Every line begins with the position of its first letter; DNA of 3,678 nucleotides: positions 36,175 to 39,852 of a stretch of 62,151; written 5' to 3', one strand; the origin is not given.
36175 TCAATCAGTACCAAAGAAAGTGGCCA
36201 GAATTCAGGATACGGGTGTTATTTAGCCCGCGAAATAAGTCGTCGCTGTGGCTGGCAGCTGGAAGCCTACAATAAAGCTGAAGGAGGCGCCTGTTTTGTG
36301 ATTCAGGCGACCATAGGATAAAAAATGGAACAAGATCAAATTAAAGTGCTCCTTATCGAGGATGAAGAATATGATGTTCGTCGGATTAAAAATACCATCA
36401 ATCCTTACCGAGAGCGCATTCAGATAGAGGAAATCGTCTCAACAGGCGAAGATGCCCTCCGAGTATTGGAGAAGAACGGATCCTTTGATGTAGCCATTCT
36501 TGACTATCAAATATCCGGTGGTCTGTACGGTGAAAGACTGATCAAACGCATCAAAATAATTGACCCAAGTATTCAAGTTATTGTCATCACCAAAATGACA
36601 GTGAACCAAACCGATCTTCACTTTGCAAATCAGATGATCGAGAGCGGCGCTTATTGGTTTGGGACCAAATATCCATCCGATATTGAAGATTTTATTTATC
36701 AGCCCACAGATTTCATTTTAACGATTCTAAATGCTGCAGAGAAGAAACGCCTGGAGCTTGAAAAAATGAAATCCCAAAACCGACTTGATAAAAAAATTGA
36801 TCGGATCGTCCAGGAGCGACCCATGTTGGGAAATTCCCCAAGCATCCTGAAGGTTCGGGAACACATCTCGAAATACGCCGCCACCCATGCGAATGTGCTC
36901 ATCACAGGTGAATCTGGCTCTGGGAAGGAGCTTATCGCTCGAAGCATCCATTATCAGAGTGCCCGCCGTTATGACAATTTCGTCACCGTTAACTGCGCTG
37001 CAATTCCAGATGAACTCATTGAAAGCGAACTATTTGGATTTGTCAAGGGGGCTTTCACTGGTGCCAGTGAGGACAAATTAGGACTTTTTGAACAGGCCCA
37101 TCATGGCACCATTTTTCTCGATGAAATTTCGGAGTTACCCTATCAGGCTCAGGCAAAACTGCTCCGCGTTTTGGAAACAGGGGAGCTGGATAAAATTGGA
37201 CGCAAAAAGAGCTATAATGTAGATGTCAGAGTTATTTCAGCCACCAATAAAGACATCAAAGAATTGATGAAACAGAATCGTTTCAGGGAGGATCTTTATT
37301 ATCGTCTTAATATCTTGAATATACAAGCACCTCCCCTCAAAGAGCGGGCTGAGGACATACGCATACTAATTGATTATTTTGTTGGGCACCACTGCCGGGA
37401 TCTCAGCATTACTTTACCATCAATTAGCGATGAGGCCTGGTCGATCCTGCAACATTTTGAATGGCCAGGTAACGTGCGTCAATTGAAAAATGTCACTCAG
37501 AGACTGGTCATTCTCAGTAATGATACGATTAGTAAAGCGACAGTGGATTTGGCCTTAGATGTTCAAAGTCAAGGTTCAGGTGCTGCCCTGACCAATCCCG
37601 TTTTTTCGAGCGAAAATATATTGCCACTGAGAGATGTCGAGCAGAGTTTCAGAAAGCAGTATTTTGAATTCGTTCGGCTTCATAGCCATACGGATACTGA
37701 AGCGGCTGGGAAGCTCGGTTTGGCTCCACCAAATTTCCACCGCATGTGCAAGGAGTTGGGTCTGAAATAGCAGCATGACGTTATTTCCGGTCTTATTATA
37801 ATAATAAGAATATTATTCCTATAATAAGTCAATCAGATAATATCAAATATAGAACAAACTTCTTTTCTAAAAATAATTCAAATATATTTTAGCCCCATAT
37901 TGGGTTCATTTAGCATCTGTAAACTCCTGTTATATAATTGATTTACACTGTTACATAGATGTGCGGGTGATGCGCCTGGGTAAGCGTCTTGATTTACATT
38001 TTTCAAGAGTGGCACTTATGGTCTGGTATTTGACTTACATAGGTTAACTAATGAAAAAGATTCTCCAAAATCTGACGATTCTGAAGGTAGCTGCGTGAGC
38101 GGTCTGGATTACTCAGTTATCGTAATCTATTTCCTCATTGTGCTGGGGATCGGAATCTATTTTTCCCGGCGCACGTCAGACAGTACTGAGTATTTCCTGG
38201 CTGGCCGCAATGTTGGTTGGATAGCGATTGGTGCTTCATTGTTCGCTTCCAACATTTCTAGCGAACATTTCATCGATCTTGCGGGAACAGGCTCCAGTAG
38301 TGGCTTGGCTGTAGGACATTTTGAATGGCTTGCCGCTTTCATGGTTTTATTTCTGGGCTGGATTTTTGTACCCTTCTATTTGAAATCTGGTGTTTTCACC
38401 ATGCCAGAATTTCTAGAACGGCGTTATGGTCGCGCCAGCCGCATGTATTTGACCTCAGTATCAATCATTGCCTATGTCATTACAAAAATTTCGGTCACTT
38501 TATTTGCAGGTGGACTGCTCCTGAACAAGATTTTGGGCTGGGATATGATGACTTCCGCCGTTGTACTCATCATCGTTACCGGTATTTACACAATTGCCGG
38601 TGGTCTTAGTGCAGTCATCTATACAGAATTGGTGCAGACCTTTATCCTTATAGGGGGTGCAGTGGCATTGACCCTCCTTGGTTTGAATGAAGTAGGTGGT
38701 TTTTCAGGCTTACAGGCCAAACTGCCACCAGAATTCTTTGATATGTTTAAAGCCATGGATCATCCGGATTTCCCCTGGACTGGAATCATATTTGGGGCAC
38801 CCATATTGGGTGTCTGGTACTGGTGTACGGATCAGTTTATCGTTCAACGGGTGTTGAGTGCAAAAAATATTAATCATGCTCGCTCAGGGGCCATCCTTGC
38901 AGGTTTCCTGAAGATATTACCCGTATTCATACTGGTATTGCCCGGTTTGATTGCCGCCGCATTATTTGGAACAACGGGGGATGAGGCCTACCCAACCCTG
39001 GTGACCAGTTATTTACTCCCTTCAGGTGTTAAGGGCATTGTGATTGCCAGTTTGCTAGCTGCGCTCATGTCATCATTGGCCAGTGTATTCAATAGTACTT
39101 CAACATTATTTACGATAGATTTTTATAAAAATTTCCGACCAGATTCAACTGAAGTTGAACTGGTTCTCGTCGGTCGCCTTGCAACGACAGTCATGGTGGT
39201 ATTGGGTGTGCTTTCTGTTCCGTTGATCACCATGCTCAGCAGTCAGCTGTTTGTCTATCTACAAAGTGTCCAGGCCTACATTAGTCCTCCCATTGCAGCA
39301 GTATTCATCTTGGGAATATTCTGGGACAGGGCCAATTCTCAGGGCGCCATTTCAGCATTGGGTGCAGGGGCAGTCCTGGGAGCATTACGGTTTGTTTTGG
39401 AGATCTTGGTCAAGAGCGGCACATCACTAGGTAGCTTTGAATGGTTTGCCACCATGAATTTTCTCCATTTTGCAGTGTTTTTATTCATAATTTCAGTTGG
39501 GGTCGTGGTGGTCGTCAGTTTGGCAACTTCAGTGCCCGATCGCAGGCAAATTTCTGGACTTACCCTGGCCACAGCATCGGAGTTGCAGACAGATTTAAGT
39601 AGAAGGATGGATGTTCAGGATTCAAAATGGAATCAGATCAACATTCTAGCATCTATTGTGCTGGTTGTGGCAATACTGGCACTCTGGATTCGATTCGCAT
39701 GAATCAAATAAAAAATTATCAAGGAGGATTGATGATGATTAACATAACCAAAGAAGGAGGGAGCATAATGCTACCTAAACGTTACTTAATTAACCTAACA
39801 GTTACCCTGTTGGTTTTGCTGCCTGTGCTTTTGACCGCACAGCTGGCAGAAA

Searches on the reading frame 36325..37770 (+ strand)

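Call 12: search_protein_families(library=pfam, proteins=[window:36325-37770:+], max_evalue=0.001)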
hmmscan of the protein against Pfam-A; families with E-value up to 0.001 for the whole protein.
window:36325-37770:+ (481 aa): 9 families
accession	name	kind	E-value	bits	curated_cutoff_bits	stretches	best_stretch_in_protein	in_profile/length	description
PF00158.32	Sigma54_activat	-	4.7e-70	235.1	20.2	1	168-334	2-168/168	Sigma-54 interaction domain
PF14532.12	Sigma54_activ_2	-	9.2e-25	87.9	25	1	168-338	1-138/138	Sigma-54 interaction domain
PF25601.1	AAA_lid_14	-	5.2e-18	65.1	27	1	339-405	1-68/87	AAA+ ATPase lid domain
PF00072.30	Response_reg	-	1.3e-09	38.6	30.2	1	8-112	1-96/111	Response regulator receiver domain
PF01078.27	Mg_chelatase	-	6.3e-08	32.7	20.3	1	246-309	93-158/207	Magnesium chelatase, subunit ChlI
PF00004.35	AAA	-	8.2e-06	26.7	21.2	1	191-322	1-125/131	ATPase family associated with various cellular activities (AAA)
PF07728.20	AAA_5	-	9.3e-06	26.1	22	1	190-311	1-125/139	AAA domain (dynein-related subfamily)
PF20720.3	nSTAND3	-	0.00022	21.4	27.2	0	183-222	12-51/155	Novel STAND NTPase 3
PF07724.20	AAA_2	-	0.00044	20.8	27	1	189-319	4-135/166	AAA domain (Cdc48 subfamily)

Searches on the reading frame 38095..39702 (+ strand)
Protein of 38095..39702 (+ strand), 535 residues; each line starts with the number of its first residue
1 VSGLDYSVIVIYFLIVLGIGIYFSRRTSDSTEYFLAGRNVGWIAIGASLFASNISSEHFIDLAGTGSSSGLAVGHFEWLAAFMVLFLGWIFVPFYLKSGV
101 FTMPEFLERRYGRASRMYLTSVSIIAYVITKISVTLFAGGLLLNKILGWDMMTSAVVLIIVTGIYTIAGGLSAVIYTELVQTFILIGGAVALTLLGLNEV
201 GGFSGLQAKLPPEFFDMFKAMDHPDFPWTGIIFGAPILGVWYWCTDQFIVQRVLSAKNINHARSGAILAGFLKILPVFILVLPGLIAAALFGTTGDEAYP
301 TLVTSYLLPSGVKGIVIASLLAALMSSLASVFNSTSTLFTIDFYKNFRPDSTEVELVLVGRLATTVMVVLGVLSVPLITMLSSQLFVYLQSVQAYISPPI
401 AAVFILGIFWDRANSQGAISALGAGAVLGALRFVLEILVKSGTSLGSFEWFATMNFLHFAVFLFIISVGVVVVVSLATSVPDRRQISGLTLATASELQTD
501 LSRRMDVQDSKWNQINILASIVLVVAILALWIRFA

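Call 47: search_protein_families(library=pfam, proteins=[window:38095-39702:+], max_evalue=0.001)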
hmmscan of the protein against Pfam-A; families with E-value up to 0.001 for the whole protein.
window:38095-39702:+ (535 aa): 1 family
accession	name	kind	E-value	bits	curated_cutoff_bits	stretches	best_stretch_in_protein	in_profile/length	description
PF00474.23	SSF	-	1.4e-91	307.9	22.8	1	33-423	1-404/406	Sodium:solute symporter family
